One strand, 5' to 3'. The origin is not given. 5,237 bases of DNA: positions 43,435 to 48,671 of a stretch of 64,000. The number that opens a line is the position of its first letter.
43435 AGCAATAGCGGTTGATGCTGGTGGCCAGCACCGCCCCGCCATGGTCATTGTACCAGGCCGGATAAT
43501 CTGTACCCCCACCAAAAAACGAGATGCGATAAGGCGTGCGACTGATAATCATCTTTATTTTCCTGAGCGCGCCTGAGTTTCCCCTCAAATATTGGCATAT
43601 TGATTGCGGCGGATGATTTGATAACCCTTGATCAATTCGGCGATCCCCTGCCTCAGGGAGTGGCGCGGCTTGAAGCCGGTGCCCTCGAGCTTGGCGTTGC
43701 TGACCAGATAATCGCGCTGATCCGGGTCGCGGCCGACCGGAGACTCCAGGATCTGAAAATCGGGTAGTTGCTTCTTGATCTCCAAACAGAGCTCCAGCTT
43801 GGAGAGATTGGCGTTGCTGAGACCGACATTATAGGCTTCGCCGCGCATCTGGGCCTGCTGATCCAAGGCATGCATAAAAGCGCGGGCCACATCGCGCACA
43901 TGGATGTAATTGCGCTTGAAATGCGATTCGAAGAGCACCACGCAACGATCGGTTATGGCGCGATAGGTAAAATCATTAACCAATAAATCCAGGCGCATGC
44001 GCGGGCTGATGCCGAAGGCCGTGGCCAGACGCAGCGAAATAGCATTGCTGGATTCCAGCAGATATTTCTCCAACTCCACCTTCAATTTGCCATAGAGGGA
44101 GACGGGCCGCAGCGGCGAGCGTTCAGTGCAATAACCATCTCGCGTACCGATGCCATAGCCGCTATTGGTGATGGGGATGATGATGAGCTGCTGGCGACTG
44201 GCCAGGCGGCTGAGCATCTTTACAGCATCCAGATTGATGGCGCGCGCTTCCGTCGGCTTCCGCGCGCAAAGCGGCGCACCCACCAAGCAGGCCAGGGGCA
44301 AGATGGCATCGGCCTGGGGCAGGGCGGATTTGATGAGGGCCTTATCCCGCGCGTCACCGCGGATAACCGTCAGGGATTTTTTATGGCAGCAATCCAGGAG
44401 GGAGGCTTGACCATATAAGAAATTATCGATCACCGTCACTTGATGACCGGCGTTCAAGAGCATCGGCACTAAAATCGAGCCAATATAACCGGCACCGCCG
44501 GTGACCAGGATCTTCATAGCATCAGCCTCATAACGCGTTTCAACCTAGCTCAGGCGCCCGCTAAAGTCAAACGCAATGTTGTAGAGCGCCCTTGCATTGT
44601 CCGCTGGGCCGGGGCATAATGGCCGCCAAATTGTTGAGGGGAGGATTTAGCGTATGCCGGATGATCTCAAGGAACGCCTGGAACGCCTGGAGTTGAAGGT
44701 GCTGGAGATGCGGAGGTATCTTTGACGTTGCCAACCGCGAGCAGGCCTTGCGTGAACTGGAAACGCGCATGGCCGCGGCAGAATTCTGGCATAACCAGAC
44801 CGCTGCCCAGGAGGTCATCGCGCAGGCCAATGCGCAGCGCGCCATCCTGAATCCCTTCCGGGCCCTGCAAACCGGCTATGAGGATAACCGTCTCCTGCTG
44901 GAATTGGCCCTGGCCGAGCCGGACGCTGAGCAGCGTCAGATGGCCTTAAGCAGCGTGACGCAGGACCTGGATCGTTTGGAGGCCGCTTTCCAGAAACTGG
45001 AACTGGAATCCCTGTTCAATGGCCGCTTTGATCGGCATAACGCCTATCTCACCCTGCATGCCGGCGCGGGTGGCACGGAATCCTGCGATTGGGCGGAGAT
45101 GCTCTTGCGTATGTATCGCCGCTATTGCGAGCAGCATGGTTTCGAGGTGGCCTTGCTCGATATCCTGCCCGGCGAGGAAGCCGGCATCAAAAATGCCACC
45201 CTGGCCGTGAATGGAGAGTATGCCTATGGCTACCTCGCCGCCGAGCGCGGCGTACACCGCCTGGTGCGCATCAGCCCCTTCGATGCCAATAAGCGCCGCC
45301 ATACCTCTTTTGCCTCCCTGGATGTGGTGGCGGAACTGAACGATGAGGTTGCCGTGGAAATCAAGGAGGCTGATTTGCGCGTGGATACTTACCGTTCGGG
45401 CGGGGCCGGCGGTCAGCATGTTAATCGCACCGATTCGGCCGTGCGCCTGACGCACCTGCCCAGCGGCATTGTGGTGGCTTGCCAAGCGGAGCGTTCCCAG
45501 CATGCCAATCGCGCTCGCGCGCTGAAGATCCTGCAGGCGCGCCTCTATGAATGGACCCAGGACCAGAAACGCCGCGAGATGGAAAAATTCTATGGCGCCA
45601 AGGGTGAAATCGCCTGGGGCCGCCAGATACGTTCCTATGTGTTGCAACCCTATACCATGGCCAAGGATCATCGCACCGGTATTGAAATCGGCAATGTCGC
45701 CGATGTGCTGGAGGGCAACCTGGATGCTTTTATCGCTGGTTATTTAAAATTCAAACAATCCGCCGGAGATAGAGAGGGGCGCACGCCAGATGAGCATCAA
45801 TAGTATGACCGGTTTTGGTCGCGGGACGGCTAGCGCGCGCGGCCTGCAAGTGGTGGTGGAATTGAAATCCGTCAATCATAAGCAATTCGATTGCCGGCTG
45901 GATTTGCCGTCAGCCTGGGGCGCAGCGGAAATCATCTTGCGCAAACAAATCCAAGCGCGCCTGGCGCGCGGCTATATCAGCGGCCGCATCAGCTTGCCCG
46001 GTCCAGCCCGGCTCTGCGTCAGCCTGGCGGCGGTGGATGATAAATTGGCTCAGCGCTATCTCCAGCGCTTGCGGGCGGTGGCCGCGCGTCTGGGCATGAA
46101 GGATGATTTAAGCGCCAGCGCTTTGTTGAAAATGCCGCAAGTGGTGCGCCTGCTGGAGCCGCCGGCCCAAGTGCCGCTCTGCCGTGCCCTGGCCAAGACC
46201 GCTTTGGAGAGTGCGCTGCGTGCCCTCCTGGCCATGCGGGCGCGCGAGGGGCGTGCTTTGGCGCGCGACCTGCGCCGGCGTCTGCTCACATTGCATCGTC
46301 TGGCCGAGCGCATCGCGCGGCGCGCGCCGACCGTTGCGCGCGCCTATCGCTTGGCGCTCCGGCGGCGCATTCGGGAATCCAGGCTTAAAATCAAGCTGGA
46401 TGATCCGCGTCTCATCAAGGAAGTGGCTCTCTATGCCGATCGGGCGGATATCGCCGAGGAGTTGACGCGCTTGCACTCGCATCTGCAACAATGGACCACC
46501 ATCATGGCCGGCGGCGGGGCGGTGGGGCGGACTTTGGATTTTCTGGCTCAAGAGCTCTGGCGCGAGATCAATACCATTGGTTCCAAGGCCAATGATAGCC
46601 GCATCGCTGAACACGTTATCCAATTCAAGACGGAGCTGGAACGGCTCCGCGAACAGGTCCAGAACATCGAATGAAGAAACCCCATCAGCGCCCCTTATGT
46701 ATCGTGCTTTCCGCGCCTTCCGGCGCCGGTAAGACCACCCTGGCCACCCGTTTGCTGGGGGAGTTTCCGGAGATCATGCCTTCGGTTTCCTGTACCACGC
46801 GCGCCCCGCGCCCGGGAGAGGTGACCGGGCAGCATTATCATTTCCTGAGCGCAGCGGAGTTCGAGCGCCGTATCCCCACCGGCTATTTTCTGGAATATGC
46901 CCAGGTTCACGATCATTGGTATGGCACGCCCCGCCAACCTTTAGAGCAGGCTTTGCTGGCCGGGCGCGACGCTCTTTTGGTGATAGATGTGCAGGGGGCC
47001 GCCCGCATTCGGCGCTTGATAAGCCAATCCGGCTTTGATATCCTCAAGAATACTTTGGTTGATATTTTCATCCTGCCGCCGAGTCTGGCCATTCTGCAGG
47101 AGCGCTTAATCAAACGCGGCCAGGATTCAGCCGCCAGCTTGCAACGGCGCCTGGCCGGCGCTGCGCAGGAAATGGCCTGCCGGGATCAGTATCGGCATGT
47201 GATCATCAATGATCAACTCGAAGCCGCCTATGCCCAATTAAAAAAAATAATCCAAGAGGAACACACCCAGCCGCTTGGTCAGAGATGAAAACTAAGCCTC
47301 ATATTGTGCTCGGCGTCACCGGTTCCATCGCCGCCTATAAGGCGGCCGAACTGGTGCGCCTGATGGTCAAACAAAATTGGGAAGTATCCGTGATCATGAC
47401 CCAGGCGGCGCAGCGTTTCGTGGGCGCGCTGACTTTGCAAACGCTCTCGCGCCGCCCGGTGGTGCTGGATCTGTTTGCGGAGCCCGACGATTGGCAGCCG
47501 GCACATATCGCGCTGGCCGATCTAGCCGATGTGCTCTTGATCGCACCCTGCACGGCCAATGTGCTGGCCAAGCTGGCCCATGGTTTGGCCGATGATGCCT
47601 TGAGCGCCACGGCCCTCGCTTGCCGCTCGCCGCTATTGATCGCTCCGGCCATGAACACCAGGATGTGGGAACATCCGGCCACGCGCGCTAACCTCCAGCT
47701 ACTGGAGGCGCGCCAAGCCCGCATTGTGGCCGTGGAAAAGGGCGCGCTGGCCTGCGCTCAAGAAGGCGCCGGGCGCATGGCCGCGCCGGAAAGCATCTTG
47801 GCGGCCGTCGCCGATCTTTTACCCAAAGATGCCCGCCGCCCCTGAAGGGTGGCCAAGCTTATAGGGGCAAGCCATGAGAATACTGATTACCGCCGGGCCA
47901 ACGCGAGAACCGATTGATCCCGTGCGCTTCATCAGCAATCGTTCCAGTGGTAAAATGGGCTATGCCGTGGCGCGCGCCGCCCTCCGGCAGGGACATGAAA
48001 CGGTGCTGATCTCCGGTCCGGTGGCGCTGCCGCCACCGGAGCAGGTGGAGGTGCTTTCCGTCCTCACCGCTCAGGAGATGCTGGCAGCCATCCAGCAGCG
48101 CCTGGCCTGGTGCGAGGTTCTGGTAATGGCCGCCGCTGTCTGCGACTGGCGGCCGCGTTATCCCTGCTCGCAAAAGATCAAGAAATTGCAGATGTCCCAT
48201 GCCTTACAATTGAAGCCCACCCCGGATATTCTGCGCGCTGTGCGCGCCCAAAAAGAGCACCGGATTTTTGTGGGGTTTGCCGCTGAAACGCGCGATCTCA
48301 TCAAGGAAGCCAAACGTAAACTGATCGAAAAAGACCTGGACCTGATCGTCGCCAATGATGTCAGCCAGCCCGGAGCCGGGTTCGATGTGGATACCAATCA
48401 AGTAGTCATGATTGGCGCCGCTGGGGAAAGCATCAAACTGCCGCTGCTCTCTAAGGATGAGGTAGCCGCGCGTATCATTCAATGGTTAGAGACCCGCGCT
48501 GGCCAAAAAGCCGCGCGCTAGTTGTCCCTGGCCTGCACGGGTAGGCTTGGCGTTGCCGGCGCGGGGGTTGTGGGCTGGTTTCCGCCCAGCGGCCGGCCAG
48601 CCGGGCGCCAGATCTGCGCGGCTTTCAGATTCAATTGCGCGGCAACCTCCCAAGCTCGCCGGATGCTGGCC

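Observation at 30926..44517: GDP-heptose pathway coupled to a C-methyltransferase: predicted branched C-methyl heptose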

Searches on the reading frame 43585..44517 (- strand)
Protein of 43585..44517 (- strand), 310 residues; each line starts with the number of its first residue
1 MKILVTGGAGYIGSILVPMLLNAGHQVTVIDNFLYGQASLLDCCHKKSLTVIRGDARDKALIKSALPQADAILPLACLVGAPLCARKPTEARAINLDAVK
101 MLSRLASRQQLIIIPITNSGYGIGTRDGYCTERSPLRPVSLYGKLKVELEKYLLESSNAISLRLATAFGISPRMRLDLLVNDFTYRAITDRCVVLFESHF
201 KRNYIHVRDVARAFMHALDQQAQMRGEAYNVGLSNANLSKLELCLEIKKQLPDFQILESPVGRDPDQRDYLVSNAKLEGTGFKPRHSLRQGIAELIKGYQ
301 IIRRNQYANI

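Call 4: search_protein_families(library=pfam, proteins=[window:43585-44517:-], max_evalue=0.001)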
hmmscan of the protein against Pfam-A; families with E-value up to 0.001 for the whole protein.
window:43585-44517:- (310 aa): 7 families
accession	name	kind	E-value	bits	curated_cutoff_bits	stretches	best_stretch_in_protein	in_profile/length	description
PF01370.27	Epimerase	-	5.9e-28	98.3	20.9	1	3-232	1-240/240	NAD dependent epimerase/dehydratase family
PF16363.11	GDP_Man_Dehyd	-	1.3e-16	61.4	27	1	4-294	1-331/332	GDP-mannose 4,6 dehydratase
PF04321.23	RmlD_sub_bind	-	5.7e-11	42.5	27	1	1-252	1-232/287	RmlD substrate binding domain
PF01073.25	3Beta_HSD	-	6.7e-09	35.6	22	1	4-158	1-162/280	3-beta hydroxysteroid dehydrogenase/isomerase family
PF05368.20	NmrA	-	1.5e-08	35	27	1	2-72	4-73/298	NmrA-like family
PF13460.12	NAD_binding_10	-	1.3e-05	25.6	27.2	1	7-73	1-65/184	NAD(P)H-binding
PF02719.21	Polysacc_synt_2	-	0.00013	21.7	20.2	1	3-109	1-118/293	Polysaccharide biosynthesis protein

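Call 8: search_protein_families(library=ncbifam, proteins=[window:43585-44517:-], max_evalue=0.001)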
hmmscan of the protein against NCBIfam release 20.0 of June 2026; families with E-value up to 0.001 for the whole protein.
window:43585-44517:- (310 aa): 24 families
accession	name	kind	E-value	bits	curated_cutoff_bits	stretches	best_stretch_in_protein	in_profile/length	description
TIGR01179.1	galE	equivalog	5.3e-25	87.9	262.3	2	2-161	1-170/332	UDP-glucose 4-epimerase GalE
TIGR01181.1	dTDP_gluc_dehyt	equivalog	2.1e-18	66.5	365.1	1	2-300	1-312/321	dTDP-glucose 4,6-dehydratase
NF007956.0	PRK10675.1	subfamily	1.2e-15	57.4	394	1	1-155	1-162/338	UDP-glucose 4-epimerase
TIGR04180.1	EDH_00030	hypoth_equivalog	2.4e-14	53.1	475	1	3-250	1-255/297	NAD-dependent 4,6-dehydratase LegB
TIGR02197.1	heptose_epim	equivalog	2.4e-12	46.7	274.6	1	3-237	1-247/316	ADP-glyceromanno-heptose 6-epimerase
TIGR03466.1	HpnA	hypoth_equivalog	2.3e-11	43.2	367.65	1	1-145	1-141/327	hopanoid-associated sugar epimerase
NF043036.1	ErythonDh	equivalog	1.4e-08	34.3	325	1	1-150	1-157/321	D-erythronate dehydrogenase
NF008872.0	PRK11908.1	equivalog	2e-08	33.6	294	1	1-169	2-164/349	bifunctional UDP-4-keto-pentose/UDP-xylose synthase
NF042422.1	oxyalk_red_OleD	equivalog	1.4e-07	31.2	580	1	1-111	1-105/329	2-alkyl-3-oxoalkanoate reductase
NF007490.0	PRK10084.1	subfamily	2.7e-07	29.9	649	1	1-76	1-81/361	dTDP-glucose 4,6-dehydratase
TIGR01214.1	rmlD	equivalog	8.5e-07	28.3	224.05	1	2-172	1-155/285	dTDP-4-dehydrorhamnose reductase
TIGR03589.1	PseB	equivalog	9.2e-07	28.1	407.75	1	2-102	6-108/324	UDP-N-acetylglucosamine 4,6-dehydratase (inverting)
NF007582.0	PRK10217.1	equivalog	1.1e-06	28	698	1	2-63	3-67/355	dTDP-glucose 4,6-dehydratase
NF041015.1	UDPsulfquin_syn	equivalog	9.7e-06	24.8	575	0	1-37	1-37/384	UDP-sulfoquinovose synthase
NF047922.1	GDPFucSynFcl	equivalog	3.1e-05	23.6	500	1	198-297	203-299/308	GDP-L-fucose synthase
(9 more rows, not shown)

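Call 9: search_solved_structures(query=window:43585-44517:-, max_evalue=0.00001, show_alignments=2)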
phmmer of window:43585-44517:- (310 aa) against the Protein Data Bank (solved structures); distinct sequences matched with E-value up to 0.00001: 77 (the best 60 are shown).
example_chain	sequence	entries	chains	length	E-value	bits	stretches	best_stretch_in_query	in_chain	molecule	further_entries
6vo6_A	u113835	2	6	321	3.3e-121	407.5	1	2-309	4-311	Putative sugar-nucleotide epimerase/dehydratease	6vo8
8rdg_A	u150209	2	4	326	9.3e-18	67.9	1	1-296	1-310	SDR family NAD(P)-dependent oxidoreductase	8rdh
8shh_A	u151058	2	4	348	1.9e-17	66.9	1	2-302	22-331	dTDP-glucose 4,6-dehydratase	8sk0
6wjb_A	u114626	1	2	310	2.1e-17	66.8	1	2-237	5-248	NAD-dependent epimerase/dehydratase family protein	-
8rdi_A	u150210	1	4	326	3.4e-17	66.1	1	1-296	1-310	SDR family NAD(P)-dependent oxidoreductase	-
6wj9_A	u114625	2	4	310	5.3e-17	65.4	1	2-237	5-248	NAD-dependent epimerase/dehydratase family protein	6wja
1kvs_A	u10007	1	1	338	4.7e-14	55.8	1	1-156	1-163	UDP-GALACTOSE 4-EPIMERASE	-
1lrj_A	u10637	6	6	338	1.5e-13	54.1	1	1-156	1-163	UDP-glucose 4-epimerase | UDP-GALACTOSE 4-EPIMERASE | UDP-GALACTOSE-4-EPIMERASE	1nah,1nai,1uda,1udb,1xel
1lrk_A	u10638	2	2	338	1.5e-13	54.1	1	1-156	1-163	UDP-glucose 4-epimerase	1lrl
1kvt_A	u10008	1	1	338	1.7e-13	53.9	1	1-156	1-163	UDP-GALACTOSE 4-EPIMERASE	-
1kvq_A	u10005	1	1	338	2e-13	53.7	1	1-156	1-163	UDP-GALACTOSE 4-EPIMERASE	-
4zrm_A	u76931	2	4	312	2.1e-13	53.6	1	1-296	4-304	UDP-glucose 4-epimerase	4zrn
5gy7_A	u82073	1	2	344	2.2e-13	53.6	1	1-156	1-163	UDP-glucose 4-epimerase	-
6dnt_A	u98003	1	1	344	2.8e-13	53.2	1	3-286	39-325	NAD-dependent epimerase/dehydratase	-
1udc_A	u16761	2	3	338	2.8e-13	53.2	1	1-156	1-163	UDP-GALACTOSE-4-EPIMERASE | UDP-GALACTOSE 4-EPIMERASE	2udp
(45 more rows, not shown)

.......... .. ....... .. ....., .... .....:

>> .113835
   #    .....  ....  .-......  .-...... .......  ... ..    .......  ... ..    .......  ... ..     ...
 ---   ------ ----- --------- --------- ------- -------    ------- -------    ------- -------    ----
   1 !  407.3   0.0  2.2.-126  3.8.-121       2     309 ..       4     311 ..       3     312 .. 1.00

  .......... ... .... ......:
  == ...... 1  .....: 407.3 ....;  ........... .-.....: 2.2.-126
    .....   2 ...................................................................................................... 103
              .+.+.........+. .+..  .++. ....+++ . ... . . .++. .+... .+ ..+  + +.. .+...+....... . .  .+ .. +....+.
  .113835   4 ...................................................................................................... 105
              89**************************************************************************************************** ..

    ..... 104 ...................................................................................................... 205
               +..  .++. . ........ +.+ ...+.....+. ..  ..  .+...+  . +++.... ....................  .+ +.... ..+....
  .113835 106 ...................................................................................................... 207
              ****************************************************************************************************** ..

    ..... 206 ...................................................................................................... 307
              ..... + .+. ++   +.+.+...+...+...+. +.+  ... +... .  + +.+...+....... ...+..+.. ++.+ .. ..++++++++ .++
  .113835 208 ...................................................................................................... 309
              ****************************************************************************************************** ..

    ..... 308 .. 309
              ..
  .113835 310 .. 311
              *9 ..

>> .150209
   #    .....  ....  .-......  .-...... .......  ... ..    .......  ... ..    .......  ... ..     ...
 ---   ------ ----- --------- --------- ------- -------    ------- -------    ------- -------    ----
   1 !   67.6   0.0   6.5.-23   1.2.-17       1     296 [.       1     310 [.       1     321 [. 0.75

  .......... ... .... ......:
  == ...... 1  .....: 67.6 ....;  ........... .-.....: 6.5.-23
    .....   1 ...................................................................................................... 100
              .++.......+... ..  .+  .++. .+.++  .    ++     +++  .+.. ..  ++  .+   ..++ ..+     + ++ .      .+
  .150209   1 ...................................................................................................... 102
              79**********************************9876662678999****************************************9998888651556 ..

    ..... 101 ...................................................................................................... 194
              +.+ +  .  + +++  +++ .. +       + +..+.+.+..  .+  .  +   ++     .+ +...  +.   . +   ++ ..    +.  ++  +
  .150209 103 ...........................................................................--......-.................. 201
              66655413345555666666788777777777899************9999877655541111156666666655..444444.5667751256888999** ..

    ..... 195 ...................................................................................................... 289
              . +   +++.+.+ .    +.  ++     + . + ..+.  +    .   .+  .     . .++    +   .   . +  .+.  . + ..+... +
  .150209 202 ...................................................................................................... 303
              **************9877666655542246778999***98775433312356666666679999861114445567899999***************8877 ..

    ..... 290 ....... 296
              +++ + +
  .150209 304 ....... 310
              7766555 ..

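Call 41: find_related_loci(query=window:43585-44517:-, collection=genome_contigs, flank=10000)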
Query window:43585-44517:- (310 aa) in genome_contigs; peptide patterns used: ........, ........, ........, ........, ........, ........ (x = any residue, [..] = any of these).
600 stretches matched a pattern (row limit reached: there are more); 305 encode a relative of the query (tblastn E <= 1e-3); the best 80 are kept; 80 distinct loci.
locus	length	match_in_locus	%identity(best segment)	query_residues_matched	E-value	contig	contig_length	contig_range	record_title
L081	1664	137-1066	71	1-310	1e-170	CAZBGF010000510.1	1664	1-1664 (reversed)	MAG TPA_asm: uncultured Verrucomicrobiota bacterium isolate binchicken_co181_6 genome assembly, contig: NODE_195060_leng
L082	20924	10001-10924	71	2-310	7e-154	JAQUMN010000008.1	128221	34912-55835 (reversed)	MAG: Kiritimatiellae bacterium isolate STD1_155 NODE_271_length_128221_cov_5.627203_Sandtown_D1, whole genome shotgun se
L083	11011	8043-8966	71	2-310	3e-153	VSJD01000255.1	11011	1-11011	MAG: Kiritimatiellaeota bacterium isolate MMG_102_bin48 contig00166.6, whole genome shotgun sequence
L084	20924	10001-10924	71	2-310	4e-153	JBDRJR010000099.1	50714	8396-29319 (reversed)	MAG: Verrucomicrobiota bacterium isolate MEGAHIT-group-1.662 k141_3073667, whole genome shotgun sequence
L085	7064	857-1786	70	1-310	5e-153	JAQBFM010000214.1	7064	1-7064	MAG: Lentisphaerales bacterium isolate MAG_440_bin-20 440_bin-20_ctg-214, whole genome shotgun sequence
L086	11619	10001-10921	71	2-309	1e-152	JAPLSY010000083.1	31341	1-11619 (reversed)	MAG: Kiritimatiellaeota bacterium isolate LacPavin_0419_WC90_MAG_56_158 LacPavin_0419_WC90_scaffold_312857, whole genome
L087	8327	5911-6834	71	2-310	8e-153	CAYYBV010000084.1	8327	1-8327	MAG TPA_asm: uncultured Verrucomicrobiota bacterium isolate SRP263991_co4_99 genome assembly, contig: NODE_14032_length_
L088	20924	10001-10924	70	3-310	9e-153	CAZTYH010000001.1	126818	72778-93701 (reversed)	MAG TPA_asm: uncultured Verrucomicrobiota bacterium isolate SRP241326_co1_344 genome assembly, contig: NODE_246_length_1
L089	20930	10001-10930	70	1-310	2e-152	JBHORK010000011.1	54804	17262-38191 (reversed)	Verrucomicrobiota bacterium isolate SAG AM-311-M03 NODE_11_length_54804_cov_31.269996, whole genome shotgun sequence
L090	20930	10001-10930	70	1-310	5e-152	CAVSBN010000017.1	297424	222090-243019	MAG: uncultured Chloroflexia bacterium isolate MFD04408.bin.2.187 genome assembly, contig: contig_4888, whole genome sho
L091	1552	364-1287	72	3-310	7e-166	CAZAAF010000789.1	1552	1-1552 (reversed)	MAG TPA_asm: uncultured Verrucomicrobiota bacterium isolate binchicken_co261_17 genome assembly, contig: NODE_9279_lengt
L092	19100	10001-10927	71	2-310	3e-152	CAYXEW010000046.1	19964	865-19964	MAG TPA_asm: uncultured Verrucomicrobiota bacterium isolate SRP141376_co5_426 genome assembly, contig: NODE_6535_length_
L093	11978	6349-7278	70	1-310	1e-151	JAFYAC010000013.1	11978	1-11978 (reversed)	MAG: Kiritimatiellae bacterium isolate RGIG6903 Sheep_Rumen-5__c574, whole genome shotgun sequence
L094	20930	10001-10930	70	1-310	5e-151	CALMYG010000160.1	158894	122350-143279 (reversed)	MAG TPA_asm: uncultured Verrucomicrobia bacterium isolate SRR2107179_bin.42_CONCOCT_v1.1_MAG genome assembly, contig: ER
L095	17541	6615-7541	71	2-310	6e-151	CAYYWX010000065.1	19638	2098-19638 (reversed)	MAG TPA_asm: uncultured Verrucomicrobiota bacterium isolate SRP062349_co5_140 genome assembly, contig: NODE_849_length_1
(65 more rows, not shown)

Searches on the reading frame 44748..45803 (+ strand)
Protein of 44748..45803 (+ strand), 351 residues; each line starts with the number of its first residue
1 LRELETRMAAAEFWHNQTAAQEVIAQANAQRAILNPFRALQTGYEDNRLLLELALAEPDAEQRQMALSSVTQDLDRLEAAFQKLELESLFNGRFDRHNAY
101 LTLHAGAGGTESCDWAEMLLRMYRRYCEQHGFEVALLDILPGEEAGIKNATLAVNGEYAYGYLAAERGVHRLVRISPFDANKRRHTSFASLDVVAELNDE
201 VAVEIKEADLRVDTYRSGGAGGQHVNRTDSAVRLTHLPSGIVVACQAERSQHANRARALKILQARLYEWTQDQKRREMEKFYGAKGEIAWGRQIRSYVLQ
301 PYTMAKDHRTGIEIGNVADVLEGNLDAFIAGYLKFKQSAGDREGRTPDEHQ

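Call 4: search_protein_families(library=pfam, proteins=[window:44748-45803:+], max_evalue=0.001)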
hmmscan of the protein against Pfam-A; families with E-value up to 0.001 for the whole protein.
window:44748-45803:+ (351 aa): 2 families
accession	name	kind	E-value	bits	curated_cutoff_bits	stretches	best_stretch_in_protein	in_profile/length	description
PF03462.23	PCRF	-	5.1e-52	177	24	1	2-190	6-193/194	PCRF domain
PF00472.26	RF-1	-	3.9e-41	140.1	35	1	200-309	2-116/116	RF-1 domain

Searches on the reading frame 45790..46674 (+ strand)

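Call 4: search_protein_families(library=pfam, proteins=[window:45790-46674:+], max_evalue=0.001)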
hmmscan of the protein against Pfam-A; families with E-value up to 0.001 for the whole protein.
window:45790-46674:+ (294 aa): 2 families
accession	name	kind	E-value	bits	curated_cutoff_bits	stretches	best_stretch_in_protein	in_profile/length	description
PF08340.16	YicC-like_C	-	1.2e-41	142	27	1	175-294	1-120/120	Endoribonuclease YicC-like, C-terminal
PF03755.18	YicC-like_N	-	3.1e-35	122.3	25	1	3-158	1-155/156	Endoribonuclease YicC-like, N-terminal region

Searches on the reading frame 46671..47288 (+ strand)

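Call 4: search_protein_families(library=pfam, proteins=[window:46671-47288:+], max_evalue=0.001)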
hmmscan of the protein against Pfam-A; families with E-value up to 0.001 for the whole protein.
window:46671-47288:+ (205 aa): 3 families
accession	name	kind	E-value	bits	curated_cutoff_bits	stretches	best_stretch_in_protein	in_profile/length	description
PF00625.27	Guanylate_kin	-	2.3e-41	141.9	25.2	1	11-197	5-182/182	Guanylate kinase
PF13401.12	AAA_22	-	0.00016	22.4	27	1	7-53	4-49/130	AAA domain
PF13671.12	AAA_33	-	0.00031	21.5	27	0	16-155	7-124/143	AAA domain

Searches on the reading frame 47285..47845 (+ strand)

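Call 4: search_protein_families(library=pfam, proteins=[window:47285-47845:+], max_evalue=0.001)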
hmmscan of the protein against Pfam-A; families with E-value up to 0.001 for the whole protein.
window:47285-47845:+ (186 aa): 1 family
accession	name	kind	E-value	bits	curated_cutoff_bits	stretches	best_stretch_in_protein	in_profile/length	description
PF02441.25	Flavoprotein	-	4.3e-34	117.9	22.7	1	6-178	2-161/162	Flavoprotein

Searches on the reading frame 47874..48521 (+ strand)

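Call 4: search_protein_families(library=pfam, proteins=[window:47874-48521:+], max_evalue=0.001)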
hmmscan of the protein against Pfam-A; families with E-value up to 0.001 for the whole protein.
window:47874-48521:+ (215 aa): 1 family
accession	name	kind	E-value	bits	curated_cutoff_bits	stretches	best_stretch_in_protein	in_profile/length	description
PF04127.22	DFP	-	2.7e-69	233.2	22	1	2-180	5-186/186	DNA/pantothenate metabolism flavoprotein C-terminal domain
